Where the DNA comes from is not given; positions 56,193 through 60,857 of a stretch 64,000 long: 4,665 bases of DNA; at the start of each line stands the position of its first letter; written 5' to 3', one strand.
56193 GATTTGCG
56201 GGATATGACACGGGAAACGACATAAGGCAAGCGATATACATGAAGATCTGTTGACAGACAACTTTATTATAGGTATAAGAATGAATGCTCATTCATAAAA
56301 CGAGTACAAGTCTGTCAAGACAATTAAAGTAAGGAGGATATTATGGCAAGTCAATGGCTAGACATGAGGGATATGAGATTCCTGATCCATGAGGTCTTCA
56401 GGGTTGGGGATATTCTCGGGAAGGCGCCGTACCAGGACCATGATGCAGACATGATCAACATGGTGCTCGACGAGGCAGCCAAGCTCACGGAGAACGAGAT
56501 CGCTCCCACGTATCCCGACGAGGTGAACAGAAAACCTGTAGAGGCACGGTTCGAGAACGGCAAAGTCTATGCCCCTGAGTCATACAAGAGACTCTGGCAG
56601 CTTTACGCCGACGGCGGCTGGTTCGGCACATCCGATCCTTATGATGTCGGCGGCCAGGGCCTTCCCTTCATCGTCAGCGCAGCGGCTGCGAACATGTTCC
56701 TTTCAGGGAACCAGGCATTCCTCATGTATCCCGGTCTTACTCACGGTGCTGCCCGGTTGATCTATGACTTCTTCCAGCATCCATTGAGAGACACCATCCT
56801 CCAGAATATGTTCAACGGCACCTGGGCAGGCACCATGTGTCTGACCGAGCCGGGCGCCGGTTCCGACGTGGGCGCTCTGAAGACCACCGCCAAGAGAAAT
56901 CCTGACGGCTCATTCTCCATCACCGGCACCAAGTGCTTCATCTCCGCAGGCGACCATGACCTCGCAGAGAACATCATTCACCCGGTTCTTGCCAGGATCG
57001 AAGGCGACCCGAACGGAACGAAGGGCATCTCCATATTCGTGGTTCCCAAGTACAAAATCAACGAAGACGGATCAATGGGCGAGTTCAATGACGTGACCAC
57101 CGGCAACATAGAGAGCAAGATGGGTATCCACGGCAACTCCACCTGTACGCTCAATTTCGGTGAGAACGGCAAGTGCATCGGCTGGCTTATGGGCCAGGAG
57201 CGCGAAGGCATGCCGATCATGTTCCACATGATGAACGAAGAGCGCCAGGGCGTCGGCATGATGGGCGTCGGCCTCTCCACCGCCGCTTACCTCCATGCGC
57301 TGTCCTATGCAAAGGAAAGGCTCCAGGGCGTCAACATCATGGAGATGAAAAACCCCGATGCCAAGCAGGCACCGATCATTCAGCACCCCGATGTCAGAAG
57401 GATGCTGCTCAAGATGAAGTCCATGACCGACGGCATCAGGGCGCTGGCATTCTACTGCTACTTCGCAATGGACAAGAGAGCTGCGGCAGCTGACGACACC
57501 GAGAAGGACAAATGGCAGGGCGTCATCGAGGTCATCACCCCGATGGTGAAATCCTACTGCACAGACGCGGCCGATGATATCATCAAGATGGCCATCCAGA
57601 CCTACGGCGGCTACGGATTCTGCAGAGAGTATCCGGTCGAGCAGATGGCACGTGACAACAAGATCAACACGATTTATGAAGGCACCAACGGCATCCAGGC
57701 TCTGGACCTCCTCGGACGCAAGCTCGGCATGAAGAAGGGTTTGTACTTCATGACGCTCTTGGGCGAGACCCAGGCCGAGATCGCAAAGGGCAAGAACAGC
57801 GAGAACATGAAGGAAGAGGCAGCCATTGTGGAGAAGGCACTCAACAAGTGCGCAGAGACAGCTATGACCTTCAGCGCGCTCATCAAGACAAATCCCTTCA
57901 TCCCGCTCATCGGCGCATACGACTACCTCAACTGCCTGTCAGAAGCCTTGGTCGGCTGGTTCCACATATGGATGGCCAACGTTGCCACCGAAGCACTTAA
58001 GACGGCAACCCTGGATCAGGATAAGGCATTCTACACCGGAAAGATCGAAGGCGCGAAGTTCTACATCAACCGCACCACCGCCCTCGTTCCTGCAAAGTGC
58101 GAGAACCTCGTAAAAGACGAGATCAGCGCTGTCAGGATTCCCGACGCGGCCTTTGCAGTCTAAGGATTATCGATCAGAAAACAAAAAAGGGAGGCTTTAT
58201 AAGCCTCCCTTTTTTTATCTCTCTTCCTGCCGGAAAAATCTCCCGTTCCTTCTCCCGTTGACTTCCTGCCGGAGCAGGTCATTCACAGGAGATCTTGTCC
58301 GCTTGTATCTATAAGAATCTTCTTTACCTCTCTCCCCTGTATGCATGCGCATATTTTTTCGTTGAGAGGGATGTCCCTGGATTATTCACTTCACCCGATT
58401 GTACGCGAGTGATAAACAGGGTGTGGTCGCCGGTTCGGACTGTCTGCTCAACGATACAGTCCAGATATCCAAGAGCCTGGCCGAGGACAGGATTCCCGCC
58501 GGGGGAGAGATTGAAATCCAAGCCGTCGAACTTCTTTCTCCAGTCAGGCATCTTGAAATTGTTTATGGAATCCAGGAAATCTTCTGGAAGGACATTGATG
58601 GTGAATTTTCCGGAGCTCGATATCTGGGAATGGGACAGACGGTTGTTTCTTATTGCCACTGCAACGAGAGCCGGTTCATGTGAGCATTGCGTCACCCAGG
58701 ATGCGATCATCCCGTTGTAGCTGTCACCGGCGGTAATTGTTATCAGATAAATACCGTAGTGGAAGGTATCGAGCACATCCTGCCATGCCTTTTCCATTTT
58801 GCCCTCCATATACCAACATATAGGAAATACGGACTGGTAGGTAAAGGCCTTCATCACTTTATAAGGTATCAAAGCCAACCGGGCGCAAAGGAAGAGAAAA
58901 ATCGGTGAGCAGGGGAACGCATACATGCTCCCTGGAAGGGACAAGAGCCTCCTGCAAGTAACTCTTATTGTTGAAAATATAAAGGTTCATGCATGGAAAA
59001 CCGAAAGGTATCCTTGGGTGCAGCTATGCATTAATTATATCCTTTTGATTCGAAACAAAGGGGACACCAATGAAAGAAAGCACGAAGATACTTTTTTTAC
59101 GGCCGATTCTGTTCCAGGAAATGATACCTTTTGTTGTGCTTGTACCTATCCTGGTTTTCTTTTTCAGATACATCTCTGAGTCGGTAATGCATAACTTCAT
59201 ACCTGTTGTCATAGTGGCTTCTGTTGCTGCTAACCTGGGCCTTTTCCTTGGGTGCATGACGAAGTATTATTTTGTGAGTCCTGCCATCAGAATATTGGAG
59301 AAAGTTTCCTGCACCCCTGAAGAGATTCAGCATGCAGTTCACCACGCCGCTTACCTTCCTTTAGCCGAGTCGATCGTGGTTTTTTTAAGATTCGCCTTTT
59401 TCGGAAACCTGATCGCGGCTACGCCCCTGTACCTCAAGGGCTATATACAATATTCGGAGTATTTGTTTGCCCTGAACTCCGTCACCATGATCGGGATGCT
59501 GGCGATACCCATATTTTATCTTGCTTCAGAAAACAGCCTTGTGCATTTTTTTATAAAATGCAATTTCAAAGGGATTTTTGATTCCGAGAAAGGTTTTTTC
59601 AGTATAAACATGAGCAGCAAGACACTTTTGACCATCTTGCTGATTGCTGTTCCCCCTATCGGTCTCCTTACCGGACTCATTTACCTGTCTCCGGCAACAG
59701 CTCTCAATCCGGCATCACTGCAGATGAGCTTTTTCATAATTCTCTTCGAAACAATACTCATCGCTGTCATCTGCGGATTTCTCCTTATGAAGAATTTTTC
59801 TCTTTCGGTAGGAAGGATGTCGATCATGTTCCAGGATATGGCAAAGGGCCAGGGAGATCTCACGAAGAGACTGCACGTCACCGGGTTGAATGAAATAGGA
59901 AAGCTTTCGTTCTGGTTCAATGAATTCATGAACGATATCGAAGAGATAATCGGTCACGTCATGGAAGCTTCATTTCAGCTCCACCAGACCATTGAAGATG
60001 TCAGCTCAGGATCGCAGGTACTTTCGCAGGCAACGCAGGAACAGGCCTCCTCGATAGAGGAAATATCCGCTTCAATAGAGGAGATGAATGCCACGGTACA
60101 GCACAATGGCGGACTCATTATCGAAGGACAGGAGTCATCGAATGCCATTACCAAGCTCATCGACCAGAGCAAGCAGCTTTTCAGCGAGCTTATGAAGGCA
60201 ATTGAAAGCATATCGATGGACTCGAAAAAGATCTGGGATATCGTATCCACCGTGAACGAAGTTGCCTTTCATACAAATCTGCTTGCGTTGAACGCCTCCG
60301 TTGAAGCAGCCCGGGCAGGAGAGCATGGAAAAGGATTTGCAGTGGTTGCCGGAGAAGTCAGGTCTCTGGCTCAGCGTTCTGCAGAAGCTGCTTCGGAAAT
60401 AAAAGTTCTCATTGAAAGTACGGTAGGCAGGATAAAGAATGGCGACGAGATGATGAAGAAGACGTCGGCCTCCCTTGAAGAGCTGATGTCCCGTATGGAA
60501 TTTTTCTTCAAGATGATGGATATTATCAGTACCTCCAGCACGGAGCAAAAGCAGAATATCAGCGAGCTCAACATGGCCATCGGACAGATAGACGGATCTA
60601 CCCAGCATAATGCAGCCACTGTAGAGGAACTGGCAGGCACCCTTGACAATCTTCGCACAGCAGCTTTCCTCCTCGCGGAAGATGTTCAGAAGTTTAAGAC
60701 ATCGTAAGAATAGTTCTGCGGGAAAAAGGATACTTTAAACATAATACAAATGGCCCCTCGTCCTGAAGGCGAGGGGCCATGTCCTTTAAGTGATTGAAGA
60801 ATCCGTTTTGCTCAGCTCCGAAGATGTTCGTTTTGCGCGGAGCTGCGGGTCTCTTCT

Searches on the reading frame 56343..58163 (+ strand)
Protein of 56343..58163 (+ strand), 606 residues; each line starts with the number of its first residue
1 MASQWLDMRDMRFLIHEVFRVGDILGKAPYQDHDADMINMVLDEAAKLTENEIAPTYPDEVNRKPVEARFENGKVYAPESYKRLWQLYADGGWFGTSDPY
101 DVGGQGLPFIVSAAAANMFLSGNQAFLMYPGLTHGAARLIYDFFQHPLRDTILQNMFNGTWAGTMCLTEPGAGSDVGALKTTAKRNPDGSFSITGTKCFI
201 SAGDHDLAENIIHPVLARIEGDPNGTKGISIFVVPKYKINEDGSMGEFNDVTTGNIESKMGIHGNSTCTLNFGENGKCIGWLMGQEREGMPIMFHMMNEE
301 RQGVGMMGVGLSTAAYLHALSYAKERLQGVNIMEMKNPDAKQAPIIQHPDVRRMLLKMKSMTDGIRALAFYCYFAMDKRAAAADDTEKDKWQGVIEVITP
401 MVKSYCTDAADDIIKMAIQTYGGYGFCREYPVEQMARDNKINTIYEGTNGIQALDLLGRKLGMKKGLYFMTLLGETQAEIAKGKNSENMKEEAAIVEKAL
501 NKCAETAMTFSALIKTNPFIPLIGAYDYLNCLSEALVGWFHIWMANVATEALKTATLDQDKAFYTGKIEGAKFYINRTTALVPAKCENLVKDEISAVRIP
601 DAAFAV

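Call 32: search_protein_families(library=pfam, proteins=[window:56343-58163:+], max_evalue=0.00001)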
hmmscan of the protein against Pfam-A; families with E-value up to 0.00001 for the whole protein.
window:56343-58163:+ (606 aa): 4 families
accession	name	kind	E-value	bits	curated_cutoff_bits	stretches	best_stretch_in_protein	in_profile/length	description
PF00441.29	Acyl-CoA_dh_1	-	1.6e-24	87.2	22.4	1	288-456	2-145/150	Acyl-CoA dehydrogenase, C-terminal domain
PF12806.12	Acyl-CoA_dh_C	-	1.1e-19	71.2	30.3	1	473-593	2-117/124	Acetyl-CoA dehydrogenase C-terminal like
PF02770.24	Acyl-CoA_dh_M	-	1.2e-15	57.9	33.3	1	165-272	2-94/97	Acyl-CoA dehydrogenase, middle domain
PF22924.1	ACOX_C_alpha1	-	2.9e-07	30.9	27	1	312-451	19-159/169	Acyl-CoA oxidase, C-alpha1 domain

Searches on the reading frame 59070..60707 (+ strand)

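Call 32: search_protein_families(library=pfam, proteins=[window:59070-60707:+], max_evalue=0.00001)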
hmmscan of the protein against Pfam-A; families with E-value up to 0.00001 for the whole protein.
window:59070-60707:+ (545 aa): 1 family
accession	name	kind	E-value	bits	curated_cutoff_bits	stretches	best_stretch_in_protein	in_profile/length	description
PF00015.26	MCPsignal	-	3.9e-41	141.2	34.6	1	363-509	10-170/172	Methyl-accepting chemotaxis protein (MCP) signalling domain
